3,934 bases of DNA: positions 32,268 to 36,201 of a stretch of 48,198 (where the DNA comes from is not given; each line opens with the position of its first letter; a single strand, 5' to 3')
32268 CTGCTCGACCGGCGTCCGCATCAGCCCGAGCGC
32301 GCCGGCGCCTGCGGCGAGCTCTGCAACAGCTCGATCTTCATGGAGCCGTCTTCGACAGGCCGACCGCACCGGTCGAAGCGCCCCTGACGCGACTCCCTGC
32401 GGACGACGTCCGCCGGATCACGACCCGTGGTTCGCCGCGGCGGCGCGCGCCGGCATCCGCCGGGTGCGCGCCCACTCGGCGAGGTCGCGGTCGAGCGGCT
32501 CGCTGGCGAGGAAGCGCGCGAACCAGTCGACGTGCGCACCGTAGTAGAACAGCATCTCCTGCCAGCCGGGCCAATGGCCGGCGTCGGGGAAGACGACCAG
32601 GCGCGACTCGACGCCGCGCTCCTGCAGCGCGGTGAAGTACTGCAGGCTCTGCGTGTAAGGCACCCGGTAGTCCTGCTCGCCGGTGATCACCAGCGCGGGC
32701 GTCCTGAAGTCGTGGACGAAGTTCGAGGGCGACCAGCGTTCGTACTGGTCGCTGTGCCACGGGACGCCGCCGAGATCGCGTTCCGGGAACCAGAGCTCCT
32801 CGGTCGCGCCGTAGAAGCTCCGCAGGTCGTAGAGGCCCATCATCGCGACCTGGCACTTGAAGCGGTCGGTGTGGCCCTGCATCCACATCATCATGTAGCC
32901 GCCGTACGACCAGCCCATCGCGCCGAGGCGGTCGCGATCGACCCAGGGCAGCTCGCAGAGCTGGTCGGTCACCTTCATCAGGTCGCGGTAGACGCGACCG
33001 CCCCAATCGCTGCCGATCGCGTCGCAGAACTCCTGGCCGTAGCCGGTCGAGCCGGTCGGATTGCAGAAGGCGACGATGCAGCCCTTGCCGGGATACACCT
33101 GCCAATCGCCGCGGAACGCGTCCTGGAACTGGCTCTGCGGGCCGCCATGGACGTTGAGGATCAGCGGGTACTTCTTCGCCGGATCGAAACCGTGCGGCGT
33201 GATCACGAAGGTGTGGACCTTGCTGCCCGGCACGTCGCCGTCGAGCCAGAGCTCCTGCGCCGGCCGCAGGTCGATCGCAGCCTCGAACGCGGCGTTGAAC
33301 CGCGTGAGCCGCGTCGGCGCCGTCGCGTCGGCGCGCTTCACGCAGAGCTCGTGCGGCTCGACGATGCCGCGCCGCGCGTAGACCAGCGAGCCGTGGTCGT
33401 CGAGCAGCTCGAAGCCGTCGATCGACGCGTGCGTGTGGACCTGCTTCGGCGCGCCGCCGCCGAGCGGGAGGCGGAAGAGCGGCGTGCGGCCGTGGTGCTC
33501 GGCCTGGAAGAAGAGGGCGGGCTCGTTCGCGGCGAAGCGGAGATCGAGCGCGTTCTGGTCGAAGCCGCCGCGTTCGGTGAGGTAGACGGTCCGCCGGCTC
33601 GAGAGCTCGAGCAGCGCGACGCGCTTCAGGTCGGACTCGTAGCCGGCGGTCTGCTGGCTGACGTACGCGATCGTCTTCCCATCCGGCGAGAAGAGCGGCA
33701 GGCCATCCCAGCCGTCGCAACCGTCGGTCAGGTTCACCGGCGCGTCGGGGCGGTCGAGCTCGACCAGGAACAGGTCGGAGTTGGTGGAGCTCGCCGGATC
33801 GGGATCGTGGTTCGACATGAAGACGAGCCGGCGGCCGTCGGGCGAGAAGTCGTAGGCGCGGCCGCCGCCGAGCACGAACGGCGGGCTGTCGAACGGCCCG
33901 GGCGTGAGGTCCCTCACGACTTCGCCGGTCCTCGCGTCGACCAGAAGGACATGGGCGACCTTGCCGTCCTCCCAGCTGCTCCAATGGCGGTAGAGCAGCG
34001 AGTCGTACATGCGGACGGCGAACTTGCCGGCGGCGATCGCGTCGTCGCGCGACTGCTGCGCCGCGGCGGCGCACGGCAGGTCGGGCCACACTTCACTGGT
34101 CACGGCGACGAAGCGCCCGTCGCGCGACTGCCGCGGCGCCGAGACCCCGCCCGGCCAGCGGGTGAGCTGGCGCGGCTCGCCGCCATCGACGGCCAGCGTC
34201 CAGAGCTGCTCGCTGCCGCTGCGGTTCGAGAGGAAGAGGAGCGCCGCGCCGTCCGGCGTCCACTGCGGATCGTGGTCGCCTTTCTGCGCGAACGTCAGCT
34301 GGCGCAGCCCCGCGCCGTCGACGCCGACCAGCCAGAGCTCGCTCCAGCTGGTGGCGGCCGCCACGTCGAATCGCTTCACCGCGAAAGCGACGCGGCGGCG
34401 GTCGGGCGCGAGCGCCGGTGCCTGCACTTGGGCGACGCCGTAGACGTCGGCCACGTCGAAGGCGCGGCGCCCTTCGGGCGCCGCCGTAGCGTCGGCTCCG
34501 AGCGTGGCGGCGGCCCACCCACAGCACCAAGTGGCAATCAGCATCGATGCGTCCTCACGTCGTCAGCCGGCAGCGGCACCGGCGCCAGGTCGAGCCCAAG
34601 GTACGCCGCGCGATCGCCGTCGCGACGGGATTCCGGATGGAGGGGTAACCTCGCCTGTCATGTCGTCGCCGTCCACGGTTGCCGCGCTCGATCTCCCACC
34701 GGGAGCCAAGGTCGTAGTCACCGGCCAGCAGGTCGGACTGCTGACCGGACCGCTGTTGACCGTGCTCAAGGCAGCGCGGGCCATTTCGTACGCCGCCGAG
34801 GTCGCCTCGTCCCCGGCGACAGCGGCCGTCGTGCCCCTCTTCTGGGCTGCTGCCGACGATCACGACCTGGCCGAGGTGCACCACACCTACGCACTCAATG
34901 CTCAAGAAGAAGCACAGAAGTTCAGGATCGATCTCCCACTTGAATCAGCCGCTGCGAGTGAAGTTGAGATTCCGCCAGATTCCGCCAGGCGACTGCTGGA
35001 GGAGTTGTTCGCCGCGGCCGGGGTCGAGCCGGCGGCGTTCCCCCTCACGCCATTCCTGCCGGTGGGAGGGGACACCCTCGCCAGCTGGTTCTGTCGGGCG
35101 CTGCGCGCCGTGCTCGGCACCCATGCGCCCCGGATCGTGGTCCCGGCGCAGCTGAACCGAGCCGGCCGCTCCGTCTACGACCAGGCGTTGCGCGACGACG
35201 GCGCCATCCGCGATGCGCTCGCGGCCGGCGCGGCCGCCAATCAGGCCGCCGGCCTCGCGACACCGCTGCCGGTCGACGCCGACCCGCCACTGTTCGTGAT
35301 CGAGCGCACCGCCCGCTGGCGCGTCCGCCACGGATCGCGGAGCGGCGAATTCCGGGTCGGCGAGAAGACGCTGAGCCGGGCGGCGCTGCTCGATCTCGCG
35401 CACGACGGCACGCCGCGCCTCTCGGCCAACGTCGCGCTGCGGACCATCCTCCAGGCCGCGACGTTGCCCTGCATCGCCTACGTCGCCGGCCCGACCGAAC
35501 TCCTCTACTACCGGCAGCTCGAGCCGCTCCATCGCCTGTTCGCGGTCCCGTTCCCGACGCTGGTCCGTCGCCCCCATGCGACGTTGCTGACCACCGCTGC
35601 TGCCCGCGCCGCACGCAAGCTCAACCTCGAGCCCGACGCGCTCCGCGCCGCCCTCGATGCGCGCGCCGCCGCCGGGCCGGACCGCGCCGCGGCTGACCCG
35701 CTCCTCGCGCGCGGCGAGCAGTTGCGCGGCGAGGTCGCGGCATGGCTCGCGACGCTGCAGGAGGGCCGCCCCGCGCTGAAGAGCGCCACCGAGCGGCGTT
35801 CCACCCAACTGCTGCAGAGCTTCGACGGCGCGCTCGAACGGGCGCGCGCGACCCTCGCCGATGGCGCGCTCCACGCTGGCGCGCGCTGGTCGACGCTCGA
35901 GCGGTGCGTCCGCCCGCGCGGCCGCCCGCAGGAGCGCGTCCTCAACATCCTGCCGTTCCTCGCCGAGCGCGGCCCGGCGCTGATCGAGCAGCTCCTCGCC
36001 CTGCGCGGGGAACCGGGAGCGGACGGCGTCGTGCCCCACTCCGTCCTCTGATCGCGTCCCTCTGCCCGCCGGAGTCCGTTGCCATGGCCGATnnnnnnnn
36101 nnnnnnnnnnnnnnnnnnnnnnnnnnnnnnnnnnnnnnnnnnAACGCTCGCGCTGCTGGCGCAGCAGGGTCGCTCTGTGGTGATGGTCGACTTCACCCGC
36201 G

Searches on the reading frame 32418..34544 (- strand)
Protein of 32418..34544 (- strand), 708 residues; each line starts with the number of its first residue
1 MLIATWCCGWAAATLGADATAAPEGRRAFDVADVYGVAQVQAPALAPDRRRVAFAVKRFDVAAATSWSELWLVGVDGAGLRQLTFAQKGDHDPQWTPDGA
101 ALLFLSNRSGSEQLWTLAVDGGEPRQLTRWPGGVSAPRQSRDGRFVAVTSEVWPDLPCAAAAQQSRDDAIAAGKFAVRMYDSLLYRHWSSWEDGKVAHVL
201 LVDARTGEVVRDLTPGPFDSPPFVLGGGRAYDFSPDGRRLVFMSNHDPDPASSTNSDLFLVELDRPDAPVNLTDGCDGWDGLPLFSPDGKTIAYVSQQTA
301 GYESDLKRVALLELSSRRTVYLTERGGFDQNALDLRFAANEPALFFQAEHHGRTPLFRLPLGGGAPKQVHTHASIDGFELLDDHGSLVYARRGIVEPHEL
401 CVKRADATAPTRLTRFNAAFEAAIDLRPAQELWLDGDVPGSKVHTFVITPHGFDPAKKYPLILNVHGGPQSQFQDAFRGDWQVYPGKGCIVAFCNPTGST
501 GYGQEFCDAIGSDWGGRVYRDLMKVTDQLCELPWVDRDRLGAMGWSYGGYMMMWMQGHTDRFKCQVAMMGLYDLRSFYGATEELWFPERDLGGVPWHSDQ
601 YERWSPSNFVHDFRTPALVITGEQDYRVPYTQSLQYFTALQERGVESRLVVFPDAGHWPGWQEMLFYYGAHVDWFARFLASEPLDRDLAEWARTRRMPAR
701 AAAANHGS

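Call 37: search_protein_families(library=pfam, proteins=[window:32418-34544:-])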
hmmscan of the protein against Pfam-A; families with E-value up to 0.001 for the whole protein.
window:32418-34544:- (708 aa): 8 families
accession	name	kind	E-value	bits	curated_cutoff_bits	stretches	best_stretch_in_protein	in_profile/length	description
PF00326.27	Peptidase_S9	-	2.6e-54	184.4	22.6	1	478-677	4-208/213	Prolyl oligopeptidase family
PF07676.18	PD40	-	2.6e-21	75.5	20.9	1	278-299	9-30/38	WD40-like Beta Propeller Repeat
PF00561.26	Abhydrolase_1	-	1.1e-06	29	25.8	1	606-662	191-243/245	alpha/beta hydrolase fold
PF20434.5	BD-FAE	-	1.3e-06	28.5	26.8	1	561-638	132-213/215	BD-FAE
PF02129.25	Peptidase_S15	-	6.5e-06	26.5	23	0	520-576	78-134/262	X-Pro dipeptidyl-peptidase (S15 family)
PF01738.24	DLH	-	1e-05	25.7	21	1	515-657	74-186/217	Dienelactone hydrolase family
PF00930.27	DPPIV_N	-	0.00036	19.8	22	0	234-297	1-62/354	Dipeptidyl peptidase IV (DPP IV) N-terminal region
PF05448.18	AXE1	-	0.00093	18.5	21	0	517-567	155-205/321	Acetyl xylan esterase (AXE1)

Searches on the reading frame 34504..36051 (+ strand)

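Call 77: search_protein_families(library=pfam, proteins=[window:34504-36051:+], max_evalue=0.00001)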
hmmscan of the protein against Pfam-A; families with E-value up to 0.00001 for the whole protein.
window:34504-36051:+ (515 aa): 2 families
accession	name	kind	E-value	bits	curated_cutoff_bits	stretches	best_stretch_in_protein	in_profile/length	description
PF10079.15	Rossmann-like_BshC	-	6.1e-45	154.7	27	1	67-356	84-379/380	Bacillithiol biosynthesis BshC, N-terminal Rossmann-like domain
PF24850.1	CC_BshC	-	4.2e-08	33.6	27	1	415-500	61-146/159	Bacillithiol biosynthesis BshC, C-terminal coiled-coil domain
